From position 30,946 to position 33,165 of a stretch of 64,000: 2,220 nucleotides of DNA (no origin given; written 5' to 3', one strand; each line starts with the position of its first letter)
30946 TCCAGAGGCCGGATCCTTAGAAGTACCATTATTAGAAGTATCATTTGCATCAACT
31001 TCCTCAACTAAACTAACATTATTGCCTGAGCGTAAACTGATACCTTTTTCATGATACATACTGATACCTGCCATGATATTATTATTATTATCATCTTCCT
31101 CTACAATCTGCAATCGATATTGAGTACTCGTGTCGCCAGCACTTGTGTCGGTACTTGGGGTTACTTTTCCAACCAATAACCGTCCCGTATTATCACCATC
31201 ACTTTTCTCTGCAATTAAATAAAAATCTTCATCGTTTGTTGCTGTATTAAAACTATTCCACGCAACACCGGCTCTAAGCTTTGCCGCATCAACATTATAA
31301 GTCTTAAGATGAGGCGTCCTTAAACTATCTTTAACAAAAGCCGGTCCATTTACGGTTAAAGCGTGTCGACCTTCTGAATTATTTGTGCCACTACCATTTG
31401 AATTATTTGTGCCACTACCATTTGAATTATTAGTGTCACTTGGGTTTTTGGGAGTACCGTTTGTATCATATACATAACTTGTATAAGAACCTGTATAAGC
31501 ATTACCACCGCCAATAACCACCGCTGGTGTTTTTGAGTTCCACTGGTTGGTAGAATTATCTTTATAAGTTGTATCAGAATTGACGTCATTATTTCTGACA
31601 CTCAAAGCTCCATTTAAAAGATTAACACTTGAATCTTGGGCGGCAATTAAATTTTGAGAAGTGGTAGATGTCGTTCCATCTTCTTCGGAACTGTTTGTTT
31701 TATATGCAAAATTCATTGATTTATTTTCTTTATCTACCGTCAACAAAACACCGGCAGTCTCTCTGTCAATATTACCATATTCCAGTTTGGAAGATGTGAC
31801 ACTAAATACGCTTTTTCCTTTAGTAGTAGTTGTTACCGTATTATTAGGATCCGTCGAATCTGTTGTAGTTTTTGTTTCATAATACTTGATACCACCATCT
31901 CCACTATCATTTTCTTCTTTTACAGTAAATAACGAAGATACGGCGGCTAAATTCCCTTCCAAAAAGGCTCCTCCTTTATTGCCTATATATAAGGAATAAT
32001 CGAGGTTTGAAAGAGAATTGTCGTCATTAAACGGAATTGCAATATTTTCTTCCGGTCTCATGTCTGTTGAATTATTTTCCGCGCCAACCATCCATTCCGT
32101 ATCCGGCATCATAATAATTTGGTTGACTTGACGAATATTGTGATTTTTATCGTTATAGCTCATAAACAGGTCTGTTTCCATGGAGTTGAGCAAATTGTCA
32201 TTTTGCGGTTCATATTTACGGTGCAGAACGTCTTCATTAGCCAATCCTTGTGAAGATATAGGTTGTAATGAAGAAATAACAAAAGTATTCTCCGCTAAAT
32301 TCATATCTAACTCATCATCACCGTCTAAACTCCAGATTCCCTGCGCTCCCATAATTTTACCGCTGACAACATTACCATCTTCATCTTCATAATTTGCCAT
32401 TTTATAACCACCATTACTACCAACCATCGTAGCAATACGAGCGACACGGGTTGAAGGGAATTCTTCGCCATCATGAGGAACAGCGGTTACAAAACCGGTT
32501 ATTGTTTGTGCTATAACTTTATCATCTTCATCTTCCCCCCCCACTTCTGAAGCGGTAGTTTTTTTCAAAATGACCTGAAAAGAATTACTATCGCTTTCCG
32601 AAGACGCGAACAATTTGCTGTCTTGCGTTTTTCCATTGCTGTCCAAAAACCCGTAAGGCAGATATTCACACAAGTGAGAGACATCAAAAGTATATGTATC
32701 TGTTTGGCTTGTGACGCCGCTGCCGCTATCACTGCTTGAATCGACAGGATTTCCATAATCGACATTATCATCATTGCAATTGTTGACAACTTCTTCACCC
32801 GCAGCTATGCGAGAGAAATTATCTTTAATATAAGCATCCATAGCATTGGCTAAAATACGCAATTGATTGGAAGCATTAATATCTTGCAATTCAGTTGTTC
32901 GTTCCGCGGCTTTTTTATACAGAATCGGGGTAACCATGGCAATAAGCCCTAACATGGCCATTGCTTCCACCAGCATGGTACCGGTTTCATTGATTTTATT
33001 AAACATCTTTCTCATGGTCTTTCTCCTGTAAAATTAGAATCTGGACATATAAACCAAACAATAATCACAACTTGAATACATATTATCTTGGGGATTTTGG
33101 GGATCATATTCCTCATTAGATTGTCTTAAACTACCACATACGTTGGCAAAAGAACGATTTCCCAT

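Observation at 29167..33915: Two-gene operon encoding a 1282-aa protein with a prepilin-type N-terminus and a 293-aa Cys-rich paralog of its N-terminal region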

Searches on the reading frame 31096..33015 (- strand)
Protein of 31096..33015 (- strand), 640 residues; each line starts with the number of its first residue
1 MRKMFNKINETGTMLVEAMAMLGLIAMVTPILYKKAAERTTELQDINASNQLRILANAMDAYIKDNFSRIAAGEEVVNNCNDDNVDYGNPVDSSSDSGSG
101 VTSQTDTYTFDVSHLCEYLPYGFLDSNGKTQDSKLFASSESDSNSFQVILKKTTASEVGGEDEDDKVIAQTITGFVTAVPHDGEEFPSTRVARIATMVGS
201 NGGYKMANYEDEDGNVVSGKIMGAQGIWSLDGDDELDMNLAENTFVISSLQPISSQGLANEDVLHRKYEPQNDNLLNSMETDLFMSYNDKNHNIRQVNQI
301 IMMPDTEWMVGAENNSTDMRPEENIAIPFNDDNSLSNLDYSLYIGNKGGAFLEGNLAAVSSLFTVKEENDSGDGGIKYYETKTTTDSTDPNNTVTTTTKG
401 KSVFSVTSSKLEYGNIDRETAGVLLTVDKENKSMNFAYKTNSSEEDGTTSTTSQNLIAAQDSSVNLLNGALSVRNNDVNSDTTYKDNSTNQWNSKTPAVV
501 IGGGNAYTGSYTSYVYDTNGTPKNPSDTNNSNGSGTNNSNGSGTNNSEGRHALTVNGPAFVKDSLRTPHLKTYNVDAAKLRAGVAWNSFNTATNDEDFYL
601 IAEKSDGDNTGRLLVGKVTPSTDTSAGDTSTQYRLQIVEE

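Call 43: predict_structure(alignment_id=A2)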
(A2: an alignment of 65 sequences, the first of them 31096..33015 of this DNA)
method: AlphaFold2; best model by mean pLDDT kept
length: 640 residues; sequences in the alignment: 65
mean_pLDDT: 75.8   pTM: 0.45
mean pLDDT of the five models: 75.8, 74.5, 72.9, 72.0, 71.7
residues with pLDDT >= 90: 109; 70-90: 355; 50-70: 83; < 50: 93
segments of 3 or more residues with pLDDT < 50: 1-3, 257-281, 286-291, 297-304, 309-311, 319-353, 534-542
pLDDT, mean of each block of 10 residues (from residue 1): 55 73 81 79 85 90 88 84 80 76 86 88 80 79 86 81 72 91 84 88 89 88 83 84 88 55 39 42 49 49 49 50 39 36 41 61 80 83 85 81 91 87 93 94 87 93 92 81 68 81 89 78 66 48 59 90 86 86 86 89 80 86 65 82
secondary structure, 60 per line:
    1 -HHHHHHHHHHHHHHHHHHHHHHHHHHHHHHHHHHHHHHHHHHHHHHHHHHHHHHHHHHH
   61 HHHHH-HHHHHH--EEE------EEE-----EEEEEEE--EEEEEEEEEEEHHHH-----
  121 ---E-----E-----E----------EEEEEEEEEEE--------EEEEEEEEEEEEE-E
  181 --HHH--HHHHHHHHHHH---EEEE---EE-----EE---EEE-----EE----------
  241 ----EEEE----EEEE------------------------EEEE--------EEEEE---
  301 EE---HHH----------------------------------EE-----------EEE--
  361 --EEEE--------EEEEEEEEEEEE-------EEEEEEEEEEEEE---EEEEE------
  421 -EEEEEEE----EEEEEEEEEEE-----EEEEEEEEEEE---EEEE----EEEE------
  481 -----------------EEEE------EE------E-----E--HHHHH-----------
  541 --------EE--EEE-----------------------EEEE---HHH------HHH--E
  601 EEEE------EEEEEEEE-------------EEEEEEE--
elements in order: H2-65 H67-72 E75-77 E84-86 E92-98 E101-111 H112-115 E147-157 E166-178 H188-198 E202-205 E221-223 E245-248 E253-256 E281-284 E293-297 E356-358 E363-366 E375-386 E394-406 E410-414 E422-428 E433-443 E449-459 E463-466 E471-474 E498-501 H525-529 E553-555 E579-582 E600-604 E611-618 E632-638

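Call 47: fold_search(model_id=the predicted structure, library=pdb)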
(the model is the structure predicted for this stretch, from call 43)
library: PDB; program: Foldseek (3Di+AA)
matches with E <= 10: 125; with E <= 0.001: 0
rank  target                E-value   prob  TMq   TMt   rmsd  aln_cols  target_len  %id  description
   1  5xqg_C                1.1e+00  0.04  0.05  0.04  17.9       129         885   18  Crystal structure of a PL 26 exo-rhamnogalacturonan lyase from Penicillium chrysogenum complexed with unsaturated gala (released 2018-03-21)
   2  5xqo_B                1.5e+00  0.01  0.06  0.05  18.4       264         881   12  Crystal structure of a PL 26 exo-rhamnogalacturonan lyase from Penicillium chrysogenum complexed with tetrameric subst (released 2018-03-21)
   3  5ypz_A                1.5e+00  0.04  0.12  0.14  17.2       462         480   10  Crystal structure of minor pilin CofB from CFA/III complexed with N-terminal peptide fragment of CofJ (released 2018-06-27)
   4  3ve2_B                1.5e+00  0.01  0.08  0.09  20.6       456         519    7  The 2.1 angstrom crystal structure of Transferrin binding protein B (TbpB) from serogroup B M982 Neisseria meningitidi (released 2012-02-22)
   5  3ve1_A                1.5e+00  0.01  0.08  0.09  21.2       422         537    8  The 2.9 angstrom crystal structure of Transferrin binding protein B (TbpB) from serogroup B M982 Neisseria meningitidi (released 2012-02-22)
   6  6k8q_MODEL_1_A        1.7e+00  0.09  0.08  0.28  13.3       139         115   12  Solution structure of the intermembrane space domain of the mitochondrial import protein Tim21 from S. cerevis (released 2019-09-11)
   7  4o3w_B                2.1e+00  0.01  0.06  0.07  21.0       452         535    6  Crystal structure of the vaccine antigen Transferrin Binding Protein B (TbpB) mutant Tyr-63-Ala from Actinobacillus su (released 2015-01-14)
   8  8ond_B                2.4e+00  0.03  0.09  0.14  18.1       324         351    8  Structure of the C-terminal domains of the Bdellovibrio bacteriovorus Bd2133 fibre (released 2023-10-25)
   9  8rkh_B                2.4e+00  0.01  0.06  0.12  22.4       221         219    8  Crystal structure of the ZP-N2 and ZP-N3 domains of mouse ZP2 (mZP2-N2N3) (released 2024-03-13)
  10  5xqg_D                2.7e+00  0.03  0.05  0.04  17.8       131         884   13  Crystal structure of a PL 26 exo-rhamnogalacturonan lyase from Penicillium chrysogenum complexed with unsaturated gala (released 2018-03-21)
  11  5nz7_A                2.7e+00  0.02  0.08  0.06  17.1       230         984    7  Clostridium thermocellum cellodextrin phosphorylase ligand free form (released 2017-08-09)
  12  6u2a                  2.7e+00  0.02  0.04  0.06  15.3        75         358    9  ShyA endopeptidase from Vibrio cholera (open form) (released 2020-05-27)
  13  6h6z_A                2.8e+00  0.04  0.07  0.12  13.0       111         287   14  GI.1 human norovirus protruding domain in complex with Nano-62 (released 2018-12-19)
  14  3pqs                  3.0e+00  0.01  0.08  0.09  18.8       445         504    7  The crystal structures of porcine pathogen ApH87_TbpB (released 2011-02-02)
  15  6h6y_D                3.1e+00  0.04  0.07  0.12  12.5       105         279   13  GI.1 human norovirus protruding domain in complex with Nano-7 (released 2018-12-19)
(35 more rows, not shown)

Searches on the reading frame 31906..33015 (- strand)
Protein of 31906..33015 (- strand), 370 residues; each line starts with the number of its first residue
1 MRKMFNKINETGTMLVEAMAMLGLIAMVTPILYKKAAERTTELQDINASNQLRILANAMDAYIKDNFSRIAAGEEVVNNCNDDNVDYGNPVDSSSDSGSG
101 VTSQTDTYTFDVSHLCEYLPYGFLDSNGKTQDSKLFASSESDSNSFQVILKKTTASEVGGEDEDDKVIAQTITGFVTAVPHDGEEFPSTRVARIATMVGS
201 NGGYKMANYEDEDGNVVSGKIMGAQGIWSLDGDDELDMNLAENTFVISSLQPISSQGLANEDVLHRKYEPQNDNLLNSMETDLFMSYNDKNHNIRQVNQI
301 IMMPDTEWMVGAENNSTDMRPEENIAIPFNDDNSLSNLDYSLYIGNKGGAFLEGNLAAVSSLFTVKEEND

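Call 23: search_protein_representatives(protein=window:31906-33015:-)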
Query: 370 residues. Proteins with E-value up to 0.001 (for the whole library): 381; up to 1e-10: 254; up to 1e-30: 59. The best 150 are listed.
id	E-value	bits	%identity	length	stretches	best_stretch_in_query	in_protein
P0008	1.5e-145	501.1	70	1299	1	1-369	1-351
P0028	2.3e-108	378.8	62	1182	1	1-366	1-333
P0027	5.5e-108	377.6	62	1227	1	1-367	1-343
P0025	2.6e-99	349.1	55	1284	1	1-369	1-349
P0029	3.3e-98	345.5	58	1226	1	4-368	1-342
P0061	6.4e-89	314.9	53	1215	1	1-367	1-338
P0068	2.0e-84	300.2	53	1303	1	1-364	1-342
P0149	3.3e-84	299.4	69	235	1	1-256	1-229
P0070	5.7e-84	298.6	53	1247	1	1-364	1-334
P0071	2.3e-82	293.4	58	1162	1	1-368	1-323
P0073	5.8e-79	282.2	57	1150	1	1-368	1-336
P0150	6.4e-77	275.5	50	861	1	1-368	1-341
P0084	4.8e-70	252.9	50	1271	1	1-367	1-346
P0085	1.1e-67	245.1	44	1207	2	3-367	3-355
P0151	7.3e-63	229.2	48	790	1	1-367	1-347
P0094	3.8e-50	187.4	44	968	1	2-362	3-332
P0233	1.9e-23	99.6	42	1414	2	1-79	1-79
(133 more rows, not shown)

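Call 60: search_dna_similar(query=window:32116-33015:-, collection=plasmids, mode=protein, max_evalue=10, max_rows=12)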
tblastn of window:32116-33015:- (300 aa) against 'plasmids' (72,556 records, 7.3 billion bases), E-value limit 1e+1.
Records with a match: 6; places in all: 6; records where one place covers at least 80% of the query: 2.
Best place of each record, by identity: <60% 6.
By first word of the organism name: Citrobacter 2; Enterobacter 2; Candidatus 1; Polaromonas 1.
By predicted mobility (MOB-suite, as given by PLSDB): mobilizable 3; non-mobilizable 2; conjugative 1.
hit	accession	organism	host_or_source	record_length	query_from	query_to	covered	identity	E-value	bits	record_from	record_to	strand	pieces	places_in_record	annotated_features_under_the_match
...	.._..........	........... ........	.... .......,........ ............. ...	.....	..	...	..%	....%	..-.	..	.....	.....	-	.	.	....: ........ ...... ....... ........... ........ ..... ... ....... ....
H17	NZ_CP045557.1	Citrobacter sp. S39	-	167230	18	292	92%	22.1%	2e-2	44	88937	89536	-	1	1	pilV: shufflon system plasmid conjugative transfer pilus tip adhesin PilV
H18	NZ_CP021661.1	Candidatus Fukatsuia symbiotica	Acyrthosiphon pisum,cell culture,cell ...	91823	182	300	40%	29.4%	9e+0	36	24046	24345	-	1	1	pilV: shufflon system plasmid conjugative transfer pilus tip adhesin PilV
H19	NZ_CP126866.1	Enterobacter hormaechei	Dog,isolated bacterial culture,central ...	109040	183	289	36%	29.9%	1e+0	39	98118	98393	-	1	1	pilV: shufflon system plasmid conjugative transfer pilus tip adhesin PilV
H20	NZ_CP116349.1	Enterobacter ludwigii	strawberry,pure cluture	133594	183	289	36%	29.9%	2e+0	38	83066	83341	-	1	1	pilV: shufflon system plasmid conjugative transfer pilus tip adhesin PilV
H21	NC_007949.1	Polaromonas sp. JS666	-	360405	1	72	24%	30.6%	1e-1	42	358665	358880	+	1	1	pilV: shufflon system plasmid conjugative transfer pilus tip adhesin PilV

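Call 65: search_protein_families(library=phrogs, proteins=[P0233], max_evalue=0.1)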
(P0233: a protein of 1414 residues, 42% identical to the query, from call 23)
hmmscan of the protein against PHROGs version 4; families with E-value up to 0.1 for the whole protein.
P0233 (1414 aa): 1 family
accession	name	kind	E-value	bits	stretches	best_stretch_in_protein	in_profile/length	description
phrog_13545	-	unknown function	0.031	14.5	1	975-1045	141-208/323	-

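Call 96: find_homologous_proteins(query=P0233, max_evalue=1e-10)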
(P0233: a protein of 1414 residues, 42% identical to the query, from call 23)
Query P0233 (1414 aa): 177 proteins with E <= 1e-10 among 8000 candidates; the best 120 are listed.
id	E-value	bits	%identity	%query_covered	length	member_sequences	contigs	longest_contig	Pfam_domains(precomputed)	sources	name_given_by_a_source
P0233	0.0e+0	3236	100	100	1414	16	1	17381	-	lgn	-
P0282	0.0e+0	2713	84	100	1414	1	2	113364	-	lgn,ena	-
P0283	0.0e+0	2586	81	100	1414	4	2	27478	-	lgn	-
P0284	0.0e+0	2565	79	100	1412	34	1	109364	-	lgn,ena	-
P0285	0.0e+0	2461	76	100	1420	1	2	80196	-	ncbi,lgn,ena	-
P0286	0.0e+0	2429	76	100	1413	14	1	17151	-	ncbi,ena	-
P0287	0.0e+0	2383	75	100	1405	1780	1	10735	-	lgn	-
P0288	0.0e+0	2161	69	100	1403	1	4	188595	-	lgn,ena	-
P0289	0.0e+0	2117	79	84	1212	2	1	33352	-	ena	-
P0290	0.0e+0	1937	64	100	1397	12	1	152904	-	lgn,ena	-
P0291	0.0e+0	1926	63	100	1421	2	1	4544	-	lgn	-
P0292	0.0e+0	1926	63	100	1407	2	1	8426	-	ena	-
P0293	0.0e+0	1920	63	100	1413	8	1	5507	-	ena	-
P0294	0.0e+0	1914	63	100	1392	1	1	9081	-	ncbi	-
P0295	0.0e+0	1890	62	100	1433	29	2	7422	-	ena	-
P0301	0.0e+0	1234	46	100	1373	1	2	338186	-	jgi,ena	-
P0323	0.0e+0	1124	44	100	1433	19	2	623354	-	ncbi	-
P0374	5.1e-82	295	30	33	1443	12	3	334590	-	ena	-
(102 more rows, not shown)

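Call 97: find_encoding_contigs(protein=P0323, flank=10000, max_places=1)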
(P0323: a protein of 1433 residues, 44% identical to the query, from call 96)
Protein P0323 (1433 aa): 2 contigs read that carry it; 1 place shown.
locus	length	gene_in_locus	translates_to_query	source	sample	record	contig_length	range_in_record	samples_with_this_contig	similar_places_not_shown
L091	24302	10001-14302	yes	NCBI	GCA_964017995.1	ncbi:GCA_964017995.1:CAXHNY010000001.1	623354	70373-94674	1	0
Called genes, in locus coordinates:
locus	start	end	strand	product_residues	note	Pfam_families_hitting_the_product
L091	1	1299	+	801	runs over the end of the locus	PF00912:Transgly, PF17092:PCB_OB, PF00905:Transpeptidase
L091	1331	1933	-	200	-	-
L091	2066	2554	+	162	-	-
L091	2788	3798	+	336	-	PF01118:Semialdhyde_dh, PF02774:Semialdhyde_dhC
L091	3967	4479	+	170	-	-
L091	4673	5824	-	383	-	-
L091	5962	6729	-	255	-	PF01510:Amidase_2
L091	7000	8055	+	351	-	PF03462:PCRF, PF00472:RF-1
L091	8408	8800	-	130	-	PF01638:HxlR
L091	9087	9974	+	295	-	-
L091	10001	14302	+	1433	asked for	-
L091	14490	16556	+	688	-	PF03979:Sigma70_r1_1, PF00140:Sigma70_r1_2, PF04546:Sigma70_ner, PF04542:Sigma70_r2, PF04539:Sigma70_r3, PF04545:Sigma70_r4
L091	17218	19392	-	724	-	PF01807:Zn_ribbon_DnaG, PF08275:DNAG_N, PF01751:Toprim, PF13155:Toprim_2, PF13662:Toprim_4, PF10410:DnaB_bind (faint)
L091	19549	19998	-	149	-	PF09424:YqeY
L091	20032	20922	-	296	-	PF13717:Zn_ribbon_4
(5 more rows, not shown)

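Call 98: find_encoding_contigs(protein=P0301, flank=10000, max_places=1)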
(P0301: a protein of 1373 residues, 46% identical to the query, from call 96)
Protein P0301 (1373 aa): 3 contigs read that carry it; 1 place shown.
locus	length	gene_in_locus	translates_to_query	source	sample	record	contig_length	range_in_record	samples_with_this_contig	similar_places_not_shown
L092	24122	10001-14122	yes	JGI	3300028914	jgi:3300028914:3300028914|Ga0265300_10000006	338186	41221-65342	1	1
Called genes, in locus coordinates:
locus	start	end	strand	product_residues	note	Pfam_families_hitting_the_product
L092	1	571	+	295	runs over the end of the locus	PF00535:Glycos_transf_2, PF10111:Glyco_tranf_2_2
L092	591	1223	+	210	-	PF25084:LbH_EIF2B (faint), PF00132:Hexapep, PF14602:Hexapep_2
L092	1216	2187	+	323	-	-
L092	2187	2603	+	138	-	PF01467:CTP_transf_like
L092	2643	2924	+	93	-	-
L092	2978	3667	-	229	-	-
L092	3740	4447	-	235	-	PF00588:SpoU_methylase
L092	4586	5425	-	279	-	-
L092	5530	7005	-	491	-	PF00883:Peptidase_M17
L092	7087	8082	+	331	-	PF01300:Sua5_yciO_yrdC, PF03481:Sua5_C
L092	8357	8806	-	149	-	PF01638:HxlR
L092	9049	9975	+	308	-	-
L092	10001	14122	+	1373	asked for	-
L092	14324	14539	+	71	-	-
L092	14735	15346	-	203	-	-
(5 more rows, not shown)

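Call 99: find_encoding_contigs(protein=P0374, flank=10000, max_places=1)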
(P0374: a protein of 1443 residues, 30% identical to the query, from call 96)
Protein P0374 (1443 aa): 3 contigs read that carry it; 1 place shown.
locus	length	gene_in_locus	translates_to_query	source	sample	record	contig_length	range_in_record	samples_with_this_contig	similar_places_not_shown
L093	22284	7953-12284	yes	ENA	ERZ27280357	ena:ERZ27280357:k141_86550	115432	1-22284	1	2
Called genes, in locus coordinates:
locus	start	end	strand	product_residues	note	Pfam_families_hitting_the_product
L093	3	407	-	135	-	?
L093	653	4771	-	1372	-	PF03797:Autotransporter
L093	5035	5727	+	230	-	PF01966:HD (weak)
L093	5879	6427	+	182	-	-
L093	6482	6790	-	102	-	PF06291:Lambda_Bor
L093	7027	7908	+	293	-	-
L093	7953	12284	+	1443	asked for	-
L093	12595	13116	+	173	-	PF00080:Sod_Cu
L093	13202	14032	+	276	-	PF01966:HD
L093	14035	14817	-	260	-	PF01261:AP_endonuc_2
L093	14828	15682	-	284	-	PF06414:Zeta_toxin, PF13671:AAA_33, PF00719:Pyrophosphatase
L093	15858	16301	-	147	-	-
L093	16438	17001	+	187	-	-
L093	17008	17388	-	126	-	-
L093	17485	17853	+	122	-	-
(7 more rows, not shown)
